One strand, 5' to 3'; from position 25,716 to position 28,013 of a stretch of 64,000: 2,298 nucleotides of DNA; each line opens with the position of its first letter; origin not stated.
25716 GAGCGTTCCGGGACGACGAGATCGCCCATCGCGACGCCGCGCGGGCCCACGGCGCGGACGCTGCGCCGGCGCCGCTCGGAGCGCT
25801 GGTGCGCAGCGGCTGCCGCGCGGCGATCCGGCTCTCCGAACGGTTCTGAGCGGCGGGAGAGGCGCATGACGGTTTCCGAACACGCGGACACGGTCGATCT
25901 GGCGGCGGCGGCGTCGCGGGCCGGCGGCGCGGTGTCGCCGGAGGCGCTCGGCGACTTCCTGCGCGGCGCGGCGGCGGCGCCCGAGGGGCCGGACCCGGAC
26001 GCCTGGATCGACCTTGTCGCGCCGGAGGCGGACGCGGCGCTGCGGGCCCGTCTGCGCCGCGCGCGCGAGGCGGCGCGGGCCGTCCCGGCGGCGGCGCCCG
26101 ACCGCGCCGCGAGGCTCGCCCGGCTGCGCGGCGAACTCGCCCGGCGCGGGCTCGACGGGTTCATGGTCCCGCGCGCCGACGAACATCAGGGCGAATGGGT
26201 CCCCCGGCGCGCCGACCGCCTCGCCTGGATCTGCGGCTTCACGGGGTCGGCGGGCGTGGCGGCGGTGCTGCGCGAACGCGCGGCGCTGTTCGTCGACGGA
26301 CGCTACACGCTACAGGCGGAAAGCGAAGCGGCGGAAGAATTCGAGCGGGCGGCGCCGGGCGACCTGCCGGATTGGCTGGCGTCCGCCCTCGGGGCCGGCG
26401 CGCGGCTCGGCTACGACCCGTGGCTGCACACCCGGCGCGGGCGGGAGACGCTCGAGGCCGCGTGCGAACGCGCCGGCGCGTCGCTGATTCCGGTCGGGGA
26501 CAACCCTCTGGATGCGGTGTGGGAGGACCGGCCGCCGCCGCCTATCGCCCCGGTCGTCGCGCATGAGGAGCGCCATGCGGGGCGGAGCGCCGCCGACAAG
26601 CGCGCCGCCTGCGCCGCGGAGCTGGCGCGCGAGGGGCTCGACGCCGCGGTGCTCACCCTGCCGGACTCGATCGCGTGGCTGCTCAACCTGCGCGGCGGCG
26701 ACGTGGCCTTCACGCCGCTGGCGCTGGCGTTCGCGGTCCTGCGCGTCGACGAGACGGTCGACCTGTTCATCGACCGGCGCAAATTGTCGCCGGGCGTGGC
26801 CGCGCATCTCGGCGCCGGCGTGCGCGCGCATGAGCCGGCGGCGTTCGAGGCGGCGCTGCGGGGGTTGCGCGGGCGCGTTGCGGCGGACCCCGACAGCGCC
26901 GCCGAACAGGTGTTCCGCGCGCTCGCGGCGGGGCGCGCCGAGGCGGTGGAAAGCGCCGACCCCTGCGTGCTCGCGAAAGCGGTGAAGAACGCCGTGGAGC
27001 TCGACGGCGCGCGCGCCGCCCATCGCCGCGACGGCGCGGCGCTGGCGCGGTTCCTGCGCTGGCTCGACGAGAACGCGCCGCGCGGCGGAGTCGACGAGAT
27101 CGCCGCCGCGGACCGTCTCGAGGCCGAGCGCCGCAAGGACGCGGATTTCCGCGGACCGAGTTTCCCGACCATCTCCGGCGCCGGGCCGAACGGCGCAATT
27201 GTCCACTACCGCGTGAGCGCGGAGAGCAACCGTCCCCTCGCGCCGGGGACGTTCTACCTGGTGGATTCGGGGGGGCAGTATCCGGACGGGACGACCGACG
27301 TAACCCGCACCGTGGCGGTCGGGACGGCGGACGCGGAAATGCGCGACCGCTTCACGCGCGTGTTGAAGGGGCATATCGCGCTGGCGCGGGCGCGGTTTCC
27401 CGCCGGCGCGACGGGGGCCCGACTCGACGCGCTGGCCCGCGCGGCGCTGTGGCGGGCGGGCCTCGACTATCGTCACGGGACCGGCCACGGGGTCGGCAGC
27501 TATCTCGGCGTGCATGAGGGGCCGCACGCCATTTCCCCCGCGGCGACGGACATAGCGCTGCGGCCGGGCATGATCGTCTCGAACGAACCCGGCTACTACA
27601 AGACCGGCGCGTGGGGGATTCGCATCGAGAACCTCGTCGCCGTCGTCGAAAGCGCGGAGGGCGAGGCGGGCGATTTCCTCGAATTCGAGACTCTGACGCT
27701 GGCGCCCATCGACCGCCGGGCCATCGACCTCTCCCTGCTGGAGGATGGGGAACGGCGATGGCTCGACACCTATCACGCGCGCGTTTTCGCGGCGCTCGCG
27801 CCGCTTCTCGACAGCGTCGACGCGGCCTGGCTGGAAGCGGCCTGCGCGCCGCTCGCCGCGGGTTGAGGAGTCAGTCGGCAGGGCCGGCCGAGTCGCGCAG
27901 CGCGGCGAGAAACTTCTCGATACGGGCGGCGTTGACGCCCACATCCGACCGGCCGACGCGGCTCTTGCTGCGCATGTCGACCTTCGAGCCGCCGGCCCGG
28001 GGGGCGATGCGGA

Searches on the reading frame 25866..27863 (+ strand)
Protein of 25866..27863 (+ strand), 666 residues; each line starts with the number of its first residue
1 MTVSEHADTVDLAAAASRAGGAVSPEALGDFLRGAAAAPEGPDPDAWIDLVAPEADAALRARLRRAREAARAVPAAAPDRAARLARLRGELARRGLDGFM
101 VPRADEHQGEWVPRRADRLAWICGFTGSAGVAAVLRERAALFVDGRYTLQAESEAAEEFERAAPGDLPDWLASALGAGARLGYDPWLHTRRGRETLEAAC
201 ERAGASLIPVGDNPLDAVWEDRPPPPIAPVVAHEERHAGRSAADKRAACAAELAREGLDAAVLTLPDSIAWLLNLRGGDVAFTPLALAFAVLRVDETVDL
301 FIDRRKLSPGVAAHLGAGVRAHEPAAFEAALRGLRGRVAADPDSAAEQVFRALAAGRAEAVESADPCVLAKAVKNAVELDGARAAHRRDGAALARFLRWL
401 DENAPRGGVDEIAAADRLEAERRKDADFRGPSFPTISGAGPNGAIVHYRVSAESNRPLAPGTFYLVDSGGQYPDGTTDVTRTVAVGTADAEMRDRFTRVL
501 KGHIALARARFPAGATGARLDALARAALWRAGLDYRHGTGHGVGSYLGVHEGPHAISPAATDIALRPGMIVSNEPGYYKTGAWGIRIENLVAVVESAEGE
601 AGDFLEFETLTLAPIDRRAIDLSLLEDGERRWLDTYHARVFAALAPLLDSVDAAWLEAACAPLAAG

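Call 72: search_protein_families(library=padloc, proteins=[L094:2130-3917:-], max_evalue=0.001)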
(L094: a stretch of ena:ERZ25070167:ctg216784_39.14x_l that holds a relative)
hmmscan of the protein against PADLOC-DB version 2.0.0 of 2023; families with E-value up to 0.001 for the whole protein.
L094:2130-3917:- (595 aa): 13 families
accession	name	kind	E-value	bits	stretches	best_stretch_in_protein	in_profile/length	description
PDLC04151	HEC-05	-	2.4e-22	77.4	1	4-577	25-594/600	-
PDLC04709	PDC-M55C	-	1.4e-21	74.8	1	7-417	17-394/554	-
PDLC04150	HEC-05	-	1.6e-13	48.4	1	5-345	8-344/583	-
PDLC04157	HEC-06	-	1.2e-10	38.6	1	66-253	45-231/558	-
PDLC04153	HEC-05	-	2.9e-10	37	1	17-111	19-113/621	-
PDLC04155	HEC-06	-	7.4e-09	32.6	1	67-270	44-257/562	-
PDLC04027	PD-T4-2_A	-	1.9e-08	31.8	1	9-52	42-86/363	-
PDLC03877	NsnA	-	2.6e-07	28.3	0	2-48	48-96/385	-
PDLC02700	Orf5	-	8.1e-07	26.1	0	67-268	36-241/555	Orf5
PDLC04154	HEC-06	-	2.8e-06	24.3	0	82-250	60-235/569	-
PDLC02792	SspE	-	8.5e-06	22.4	1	6-143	12-137/771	SspE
PDLC02693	Orf5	-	1.7e-05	22.1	0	94-250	64-206/543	Orf5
PDLC02687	Orf5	-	0.00021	18.2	0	82-250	54-229/543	Orf5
